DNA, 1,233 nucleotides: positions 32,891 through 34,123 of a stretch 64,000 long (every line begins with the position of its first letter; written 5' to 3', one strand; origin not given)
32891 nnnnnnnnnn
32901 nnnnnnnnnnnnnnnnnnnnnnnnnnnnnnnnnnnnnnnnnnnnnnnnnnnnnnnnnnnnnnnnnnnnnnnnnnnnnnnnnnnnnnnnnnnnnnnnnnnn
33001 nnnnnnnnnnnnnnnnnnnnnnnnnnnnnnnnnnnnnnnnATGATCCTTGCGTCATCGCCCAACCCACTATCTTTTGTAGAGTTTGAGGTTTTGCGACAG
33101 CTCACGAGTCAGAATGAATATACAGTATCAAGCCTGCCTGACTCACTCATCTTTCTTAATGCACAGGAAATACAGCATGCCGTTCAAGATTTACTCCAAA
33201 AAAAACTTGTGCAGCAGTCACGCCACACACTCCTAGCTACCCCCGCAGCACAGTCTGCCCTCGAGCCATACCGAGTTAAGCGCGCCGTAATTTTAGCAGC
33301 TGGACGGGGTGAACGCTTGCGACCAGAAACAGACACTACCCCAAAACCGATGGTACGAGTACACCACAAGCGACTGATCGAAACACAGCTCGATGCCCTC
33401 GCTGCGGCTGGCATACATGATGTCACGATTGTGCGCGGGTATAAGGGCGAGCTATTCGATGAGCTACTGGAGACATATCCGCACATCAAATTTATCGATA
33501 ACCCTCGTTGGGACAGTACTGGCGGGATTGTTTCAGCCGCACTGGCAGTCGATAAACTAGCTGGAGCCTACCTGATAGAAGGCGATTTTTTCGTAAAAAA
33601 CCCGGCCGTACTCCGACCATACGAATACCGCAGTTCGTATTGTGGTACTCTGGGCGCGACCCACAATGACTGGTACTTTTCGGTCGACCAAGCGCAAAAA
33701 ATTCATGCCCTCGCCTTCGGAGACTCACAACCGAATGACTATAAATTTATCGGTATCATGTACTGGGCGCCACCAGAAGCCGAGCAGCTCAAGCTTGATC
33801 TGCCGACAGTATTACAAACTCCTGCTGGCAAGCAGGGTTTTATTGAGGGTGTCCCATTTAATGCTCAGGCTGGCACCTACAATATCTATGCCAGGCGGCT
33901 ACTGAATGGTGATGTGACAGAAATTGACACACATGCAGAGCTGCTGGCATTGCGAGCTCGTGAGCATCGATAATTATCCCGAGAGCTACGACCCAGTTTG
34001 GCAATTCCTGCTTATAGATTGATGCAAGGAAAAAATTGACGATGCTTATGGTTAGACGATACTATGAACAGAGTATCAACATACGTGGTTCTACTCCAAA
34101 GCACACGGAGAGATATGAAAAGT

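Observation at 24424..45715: Sortase-centred surface-protein island with a duplicated GT::LicD + LicC-like cassette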

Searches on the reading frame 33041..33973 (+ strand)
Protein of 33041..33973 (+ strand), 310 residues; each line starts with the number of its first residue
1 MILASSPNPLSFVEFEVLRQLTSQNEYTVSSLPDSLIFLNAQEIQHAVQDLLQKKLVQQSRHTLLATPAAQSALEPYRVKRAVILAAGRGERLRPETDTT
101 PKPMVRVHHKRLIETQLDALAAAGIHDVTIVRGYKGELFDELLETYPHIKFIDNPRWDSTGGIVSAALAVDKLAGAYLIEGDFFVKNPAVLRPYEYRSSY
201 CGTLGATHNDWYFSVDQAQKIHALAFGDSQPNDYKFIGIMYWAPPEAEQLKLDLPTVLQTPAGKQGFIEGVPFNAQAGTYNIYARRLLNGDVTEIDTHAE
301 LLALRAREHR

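Call 4: search_protein_families(library=pfam, proteins=[window:33041-33973:+], max_evalue=0.01)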
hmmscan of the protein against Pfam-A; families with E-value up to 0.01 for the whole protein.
window:33041-33973:+ (310 aa): 3 families
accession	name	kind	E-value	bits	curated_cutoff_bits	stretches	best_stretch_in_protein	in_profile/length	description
PF00483.29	NTP_transferase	-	5.3e-12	46.3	21.2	1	82-150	2-72/245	Nucleotidyl transferase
PF12804.13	NTP_transf_3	-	8.9e-11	42.7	27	1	82-178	1-91/160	MobA-like NTP transferase domain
PF01128.25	IspD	-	0.0046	17.2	27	1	82-152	3-71/221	2-C-methyl-D-erythritol 4-phosphate cytidylyltransferase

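Call 5: search_protein_families(library=ncbifam, proteins=[window:33041-33973:+], max_evalue=0.01)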
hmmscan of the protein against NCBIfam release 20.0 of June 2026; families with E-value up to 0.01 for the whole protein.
window:33041-33973:+ (310 aa): 33 families (the best 25 are shown)
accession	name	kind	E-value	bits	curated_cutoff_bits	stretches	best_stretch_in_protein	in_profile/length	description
NF045761.1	NAMPUrTaseMurU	equivalog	7.3e-19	68.5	250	1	81-185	2-110/226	N-acetylmuramate alpha-1-phosphate uridylyltransferase MurU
TIGR03992.1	Arch_glmU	subfamily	8.7e-18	64.4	292.1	1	81-199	2-123/393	bifunctional sugar-1-phosphate nucleotidylyltransferase/acetyltransferase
NF041313.1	UDPGP_AglF_Halo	equivalog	2.1e-14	53.6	400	1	81-146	2-68/234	UTP--glucose-1-phosphate uridylyltransferase AglF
NF041173.1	Sug_nt_acttase_Thmprot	equivalog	3e-12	46.2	600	1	81-192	2-115/405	bifunctional sugar-1-phosphate nucleotidylyltransferase/acetyltransferase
TIGR01208.1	rmlA_long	equivalog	9.6e-11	41.2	320.25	1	81-143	1-64/353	glucose-1-phosphate thymidylyltransferase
NF052502.1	man1P_GTase_Rv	exception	1.3e-10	40.6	440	1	82-143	3-64/352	mannose-1-phosphate guanylyltransferase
TIGR02623.1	G1P_cyt_trans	equivalog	1.5e-10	41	300.25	1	81-146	2-67/255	glucose-1-phosphate cytidylyltransferase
NF049965.1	GlMnHpPGnyltfHddC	equivalog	1.8e-08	34.3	300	1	81-186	2-109/221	D-glycero-D-manno-heptose 1-phosphate guanosyltransferase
TIGR01099.1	galU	equivalog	3.9e-08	33.2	326.8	1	79-135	1-57/261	UTP--glucose-1-phosphate uridylyltransferase GalU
NF045697.1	MurNAcPUrMurU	equivalog_domain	5.3e-08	32.5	370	1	83-142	1-61/229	N-acetylmuramate alpha-1-phosphate uridylyltransferase MurU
NF045665.1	NTPtran_DVU1551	equivalog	6.2e-08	32.1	315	1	81-174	2-88/359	DVU_1551 family NTP transferase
NF041135.1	IPPtranDIPPsyn_Thcocales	equivalog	3.3e-07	29.6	580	1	81-177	2-95/419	bifunctional L-myo-inositol-1-phosphate cytidylyltransferase/CDP-L-myo-inositol myo-inositolphosphotransferase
TIGR02091.1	glgC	equivalog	2.6e-06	26.7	424.9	1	82-144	3-67/364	glucose-1-phosphate adenylyltransferase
TIGR01173.1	glmU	equivalog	5.9e-06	25.4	366.85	1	81-170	2-87/452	bifunctional UDP-N-acetylglucosamine diphosphorylase/glucosamine-1-phosphate N-acetyltransferase GlmU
NF009928.0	PRK13389.1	equivalog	1.1e-05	24.8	548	1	78-132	7-61/302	UTP--glucose-1-phosphate uridylyltransferase GalU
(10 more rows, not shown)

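Call 11: search_solved_structures(query=window:33041-33973:+, max_evalue=0.01, show_alignments=2)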
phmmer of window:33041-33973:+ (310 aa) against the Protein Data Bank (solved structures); distinct sequences matched with E-value up to 0.01: 38.
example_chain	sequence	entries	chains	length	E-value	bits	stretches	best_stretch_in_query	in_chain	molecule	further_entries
1jyk_A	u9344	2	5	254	4e-22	82.4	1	72-250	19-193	CTP:phosphocholine Cytidylyltransferase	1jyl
4y7t_A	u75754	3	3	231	6e-11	45.7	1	81-183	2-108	Nucleotidyl transferase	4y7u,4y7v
6pd1_A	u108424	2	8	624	2.3e-10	43.8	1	79-187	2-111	Nucleotidyl transferase/aminotransferase, class V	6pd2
5z09_A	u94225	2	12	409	5.8e-10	42.4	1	81-188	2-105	Dual sugar-1-phosphate nucleotidylyltransferase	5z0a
2ggo_A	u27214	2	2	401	1e-09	41.7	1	81-188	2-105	401aa long hypothetical glucose-1-phosphate thymidylyltransferase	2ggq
8hhd_A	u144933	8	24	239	1.4e-09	41.2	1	81-143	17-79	Nucleotidyl transferase | N-acetylmuramate alpha-1-phosphate uridylyltransferase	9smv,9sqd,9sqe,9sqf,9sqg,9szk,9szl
7x8j_A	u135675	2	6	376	4.6e-09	39.5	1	81-226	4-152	Mannose-1-phosphate guanylyltransferase 1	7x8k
8yre_D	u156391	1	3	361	5.1e-09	39.4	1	81-228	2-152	Mannose-1-phosphate guanylyltransferase 1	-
7whr_B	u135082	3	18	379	7.1e-09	38.9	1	80-168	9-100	Nucleotidyl transferase family protein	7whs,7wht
7d72_K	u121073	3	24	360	2.5e-07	33.8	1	81-145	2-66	Mannose-1-phosphate guanyltransferase beta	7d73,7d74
1tzf_A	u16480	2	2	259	5.3e-07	32.7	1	80-146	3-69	Glucose-1-phosphate cytidylyltransferase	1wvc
8x7s_B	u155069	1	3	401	0.0001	25.2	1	80-130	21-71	UTP--glucose-1-phosphate uridylyltransferase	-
5xhw_A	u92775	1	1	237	0.00013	24.9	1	82-184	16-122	Putative 6-deoxy-D-mannoheptose pathway protein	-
9o90_A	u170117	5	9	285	0.00016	24.6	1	78-149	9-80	UTP--glucose-1-phosphate uridylyltransferase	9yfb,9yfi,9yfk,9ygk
7o2n_A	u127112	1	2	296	0.00018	24.4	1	78-141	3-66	Probable UTP--glucose-1-phosphate uridylyltransferase YngB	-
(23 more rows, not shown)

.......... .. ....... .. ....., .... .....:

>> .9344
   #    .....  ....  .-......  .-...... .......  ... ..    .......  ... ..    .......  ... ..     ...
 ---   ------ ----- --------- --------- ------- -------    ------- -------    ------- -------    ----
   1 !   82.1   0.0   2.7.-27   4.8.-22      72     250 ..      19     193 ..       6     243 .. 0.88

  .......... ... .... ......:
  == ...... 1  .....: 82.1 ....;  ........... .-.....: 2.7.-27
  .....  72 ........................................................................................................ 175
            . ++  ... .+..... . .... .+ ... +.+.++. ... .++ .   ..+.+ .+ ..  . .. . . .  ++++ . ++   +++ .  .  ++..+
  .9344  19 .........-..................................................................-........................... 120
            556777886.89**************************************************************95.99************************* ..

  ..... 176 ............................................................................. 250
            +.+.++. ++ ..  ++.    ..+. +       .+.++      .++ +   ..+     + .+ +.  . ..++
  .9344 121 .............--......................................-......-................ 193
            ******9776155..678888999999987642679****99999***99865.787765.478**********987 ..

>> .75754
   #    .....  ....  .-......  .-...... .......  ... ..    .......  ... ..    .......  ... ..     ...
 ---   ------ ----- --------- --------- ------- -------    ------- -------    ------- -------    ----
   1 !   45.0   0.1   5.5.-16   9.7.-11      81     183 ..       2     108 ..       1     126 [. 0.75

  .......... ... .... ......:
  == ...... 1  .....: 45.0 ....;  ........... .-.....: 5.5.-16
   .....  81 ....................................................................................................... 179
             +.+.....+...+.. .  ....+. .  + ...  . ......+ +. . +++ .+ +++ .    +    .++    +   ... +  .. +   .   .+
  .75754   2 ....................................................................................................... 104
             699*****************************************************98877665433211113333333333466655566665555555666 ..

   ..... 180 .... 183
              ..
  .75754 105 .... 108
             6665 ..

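Call 24: find_homologous_proteins(query=window:33041-33973:+)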
Query window:33041-33973:+ (310 aa): 1126 proteins with E <= 0.001 among 8000 candidates; the best 120 are listed.
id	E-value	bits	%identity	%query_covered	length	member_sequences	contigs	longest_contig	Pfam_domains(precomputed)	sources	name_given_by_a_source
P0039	1.3e-199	680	97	100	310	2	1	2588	PF00483.30,PF12804.14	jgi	-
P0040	1.5e-172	591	86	100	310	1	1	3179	PF00483.30,PF12804.14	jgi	jgi:CTP:phosphocholine cytidylyltransferase-like protein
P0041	3.9e-138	478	70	100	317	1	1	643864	PF00483.30,PF12804.14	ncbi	ncbi:MAG: phosphocholine cytidylyltransferase family protein [Candidatus Saccharibacteria bacterium]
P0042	4.4e-119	416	62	99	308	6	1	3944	PF00483.30,PF12804.14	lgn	-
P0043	5.7e-116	405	61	98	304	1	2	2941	PF00483.30,PF12804.14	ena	-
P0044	4.5e-115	402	62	96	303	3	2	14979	PF00483.30,PF12804.14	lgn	-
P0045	3.2e-113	396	61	99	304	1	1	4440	PF00483.30,PF12804.14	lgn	-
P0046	6.8e-113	395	61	97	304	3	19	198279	PF00483.30,PF12804.14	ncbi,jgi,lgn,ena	-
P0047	1.2e-111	391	58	99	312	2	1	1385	PF00483.30,PF01978.26,PF12804.14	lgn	-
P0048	1.7e-109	384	58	99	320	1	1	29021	PF00483.30,PF12804.14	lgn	-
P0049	3.3e-109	383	60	96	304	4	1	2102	PF00483.30,PF12804.14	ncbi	-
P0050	6.0e-104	366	58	96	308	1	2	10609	PF00483.30,PF12804.14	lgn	-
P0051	7.4e-94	333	53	96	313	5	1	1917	PF00483.30,PF12804.14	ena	-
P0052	1.1e-93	332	53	96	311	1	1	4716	PF00483.30,PF12804.14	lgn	-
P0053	3.3e-93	331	53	97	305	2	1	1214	PF00483.30,PF12804.14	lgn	-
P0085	2.0e-57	213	38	99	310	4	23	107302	PF00483.30,PF12804.14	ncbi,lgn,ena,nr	ncbi:hypothetical protein A3Q05_08165 [Lactobacillus johnsonii]|nr:hypothetical protein A3Q05_08165 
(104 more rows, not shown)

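Call 27: find_encoding_contigs(protein=P0085, flank=10000, max_places=2)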
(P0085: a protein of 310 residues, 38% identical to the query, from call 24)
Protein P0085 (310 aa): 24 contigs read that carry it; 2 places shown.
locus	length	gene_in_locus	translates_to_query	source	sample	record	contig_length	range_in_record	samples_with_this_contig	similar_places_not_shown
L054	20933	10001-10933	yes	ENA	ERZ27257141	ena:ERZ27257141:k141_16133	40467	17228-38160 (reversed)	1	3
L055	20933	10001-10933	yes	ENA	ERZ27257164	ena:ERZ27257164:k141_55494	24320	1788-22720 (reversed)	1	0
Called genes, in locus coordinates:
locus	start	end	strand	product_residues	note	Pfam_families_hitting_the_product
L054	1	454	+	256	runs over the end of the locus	PF19567:CpsB_CapC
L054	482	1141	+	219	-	PF02397:Bac_transf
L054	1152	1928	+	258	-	PF14393:DUF4422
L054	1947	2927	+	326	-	PF00535:Glycos_transf_2, PF10111:Glyco_tranf_2_2, PF13641:Glyco_tranf_2_3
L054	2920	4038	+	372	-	PF00534:Glycos_transf_1, PF13692:Glyco_trans_1_4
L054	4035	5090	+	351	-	PF26334:Gtf3_N, PF26337:Gtf3_C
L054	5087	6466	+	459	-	-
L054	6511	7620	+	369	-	PF00070:Pyr_redox (weak), PF01266:DAO (weak), PF01593:Amino_oxidase (weak), PF07992:Pyr_redox_2 (faint), PF13450:NAD_binding_8, PF03275:GLF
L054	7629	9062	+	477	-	PF01943:Polysacc_synt, PF13440:Polysacc_synt_3, PF03023:MurJ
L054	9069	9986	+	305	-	PF04991:LicD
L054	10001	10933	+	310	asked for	PF00483:NTP_transferase, PF12804:NTP_transf_3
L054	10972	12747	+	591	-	PF00483:NTP_transferase, PF12804:NTP_transf_3, PF01633:Choline_kinase, PF01636:APH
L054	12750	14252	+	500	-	PF13520:AA_permease_2, PF00324:AA_permease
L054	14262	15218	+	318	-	PF02423:OCD_Mu_crystall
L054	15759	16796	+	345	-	-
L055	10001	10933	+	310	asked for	PF00483:NTP_transferase, PF12804:NTP_transf_3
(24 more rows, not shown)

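Call 37: search_solved_structures(query=A2, max_evalue=1e-8, show_alignments=3)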
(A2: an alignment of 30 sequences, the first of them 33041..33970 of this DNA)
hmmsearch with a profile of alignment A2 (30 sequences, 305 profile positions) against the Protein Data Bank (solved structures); distinct sequences matched with E-value up to 1e-8: 18.
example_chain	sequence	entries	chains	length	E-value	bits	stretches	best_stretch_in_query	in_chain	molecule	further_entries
1jyk_A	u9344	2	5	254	1.1e-39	139.8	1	70-301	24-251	CTP:phosphocholine Cytidylyltransferase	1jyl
6pd1_A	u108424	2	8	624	2.5e-20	76.3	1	72-243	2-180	Nucleotidyl transferase/aminotransferase, class V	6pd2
4y7t_A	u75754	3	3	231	1.7e-14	57.2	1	74-132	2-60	Nucleotidyl transferase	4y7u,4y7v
5z09_A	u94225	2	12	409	2e-14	56.9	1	74-185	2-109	Dual sugar-1-phosphate nucleotidylyltransferase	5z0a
2ggo_A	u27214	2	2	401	7.7e-14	55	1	74-184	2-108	401aa long hypothetical glucose-1-phosphate thymidylyltransferase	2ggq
8hhd_A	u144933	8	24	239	4.4e-13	52.5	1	74-134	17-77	Nucleotidyl transferase | N-acetylmuramate alpha-1-phosphate uridylyltransferase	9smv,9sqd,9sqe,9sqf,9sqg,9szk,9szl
7whr_B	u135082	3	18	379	1.1e-11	47.9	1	74-136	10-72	Nucleotidyl transferase family protein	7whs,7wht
2e3d_A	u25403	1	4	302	1.8e-10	43.9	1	71-125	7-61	UTP--glucose-1-phosphate uridylyltransferase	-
1tzf_A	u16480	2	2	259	1.9e-10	43.9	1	74-139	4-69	Glucose-1-phosphate cytidylyltransferase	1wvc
4d48_A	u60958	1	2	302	2.6e-10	43.4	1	71-125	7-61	GLUCOSE-1-PHOSPHATE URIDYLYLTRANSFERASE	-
7o2n_A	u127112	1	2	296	7.7e-10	41.8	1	71-131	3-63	Probable UTP--glucose-1-phosphate uridylyltransferase YngB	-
7b1r_A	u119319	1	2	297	7.8e-10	41.8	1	71-131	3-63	Probable UTP--glucose-1-phosphate uridylyltransferase YngB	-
7x8j_A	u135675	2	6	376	8e-10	41.8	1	74-139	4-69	Mannose-1-phosphate guanylyltransferase 1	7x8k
8yre_D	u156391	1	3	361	8.4e-10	41.7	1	74-139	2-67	Mannose-1-phosphate guanylyltransferase 1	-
9o90_A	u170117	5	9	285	3.3e-09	39.8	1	71-139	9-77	UTP--glucose-1-phosphate uridylyltransferase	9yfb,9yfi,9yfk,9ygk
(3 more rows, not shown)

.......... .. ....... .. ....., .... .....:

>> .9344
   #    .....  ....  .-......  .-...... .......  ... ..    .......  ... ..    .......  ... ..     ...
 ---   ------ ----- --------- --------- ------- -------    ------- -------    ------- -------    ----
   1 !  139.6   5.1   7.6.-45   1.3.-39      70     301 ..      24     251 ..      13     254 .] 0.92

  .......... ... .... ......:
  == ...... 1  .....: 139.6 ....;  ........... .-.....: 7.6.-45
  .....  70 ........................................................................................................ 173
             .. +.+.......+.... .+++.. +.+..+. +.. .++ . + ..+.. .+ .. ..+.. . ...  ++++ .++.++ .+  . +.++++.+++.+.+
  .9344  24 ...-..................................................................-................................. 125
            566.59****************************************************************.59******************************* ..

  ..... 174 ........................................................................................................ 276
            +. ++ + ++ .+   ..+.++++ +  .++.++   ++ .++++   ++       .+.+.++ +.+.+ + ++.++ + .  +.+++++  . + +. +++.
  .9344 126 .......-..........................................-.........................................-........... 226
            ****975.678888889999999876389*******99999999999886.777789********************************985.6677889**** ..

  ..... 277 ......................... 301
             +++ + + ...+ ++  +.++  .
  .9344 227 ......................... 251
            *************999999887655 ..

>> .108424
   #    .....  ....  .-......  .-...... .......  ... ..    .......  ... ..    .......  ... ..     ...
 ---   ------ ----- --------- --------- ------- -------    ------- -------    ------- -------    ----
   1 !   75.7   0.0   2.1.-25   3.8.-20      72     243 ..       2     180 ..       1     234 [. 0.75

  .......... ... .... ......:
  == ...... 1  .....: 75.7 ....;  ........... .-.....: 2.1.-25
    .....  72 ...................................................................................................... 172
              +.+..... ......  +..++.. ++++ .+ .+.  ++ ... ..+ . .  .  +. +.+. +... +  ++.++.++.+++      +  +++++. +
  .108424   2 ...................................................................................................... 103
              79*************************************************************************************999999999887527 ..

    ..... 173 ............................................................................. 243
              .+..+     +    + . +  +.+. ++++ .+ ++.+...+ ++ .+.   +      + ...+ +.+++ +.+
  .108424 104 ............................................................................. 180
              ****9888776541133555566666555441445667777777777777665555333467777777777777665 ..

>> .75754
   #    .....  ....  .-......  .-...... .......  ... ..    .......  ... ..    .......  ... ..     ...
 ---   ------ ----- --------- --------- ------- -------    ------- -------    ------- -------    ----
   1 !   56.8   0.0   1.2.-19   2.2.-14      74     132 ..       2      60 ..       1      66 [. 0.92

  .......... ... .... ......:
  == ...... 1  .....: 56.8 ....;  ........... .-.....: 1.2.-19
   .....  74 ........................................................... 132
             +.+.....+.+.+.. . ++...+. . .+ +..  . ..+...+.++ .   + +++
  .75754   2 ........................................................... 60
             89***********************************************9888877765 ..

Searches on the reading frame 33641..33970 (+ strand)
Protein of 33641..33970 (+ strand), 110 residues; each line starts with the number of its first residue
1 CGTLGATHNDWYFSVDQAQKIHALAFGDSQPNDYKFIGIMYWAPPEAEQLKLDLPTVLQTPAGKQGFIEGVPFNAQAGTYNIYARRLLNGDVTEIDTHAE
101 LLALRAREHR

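Call 35: search_solved_structures(query=window:33641-33970:+, max_evalue=10, show_alignments=3)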
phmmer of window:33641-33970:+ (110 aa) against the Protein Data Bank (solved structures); distinct sequences matched with E-value up to 10: 2.
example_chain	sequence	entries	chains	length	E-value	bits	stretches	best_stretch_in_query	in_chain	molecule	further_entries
2j7q_C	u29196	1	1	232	0.089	16.2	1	49-85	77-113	MCMV TEGUMENT PROTEIN M48 ENCODED UBIQUITIN- SPECIFIC PROTEASE, M48USP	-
2j7q_A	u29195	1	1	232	0.089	16.2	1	49-85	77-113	MCMV TEGUMENT PROTEIN M48 ENCODED UBIQUITIN- SPECIFIC PROTEASE, M48USP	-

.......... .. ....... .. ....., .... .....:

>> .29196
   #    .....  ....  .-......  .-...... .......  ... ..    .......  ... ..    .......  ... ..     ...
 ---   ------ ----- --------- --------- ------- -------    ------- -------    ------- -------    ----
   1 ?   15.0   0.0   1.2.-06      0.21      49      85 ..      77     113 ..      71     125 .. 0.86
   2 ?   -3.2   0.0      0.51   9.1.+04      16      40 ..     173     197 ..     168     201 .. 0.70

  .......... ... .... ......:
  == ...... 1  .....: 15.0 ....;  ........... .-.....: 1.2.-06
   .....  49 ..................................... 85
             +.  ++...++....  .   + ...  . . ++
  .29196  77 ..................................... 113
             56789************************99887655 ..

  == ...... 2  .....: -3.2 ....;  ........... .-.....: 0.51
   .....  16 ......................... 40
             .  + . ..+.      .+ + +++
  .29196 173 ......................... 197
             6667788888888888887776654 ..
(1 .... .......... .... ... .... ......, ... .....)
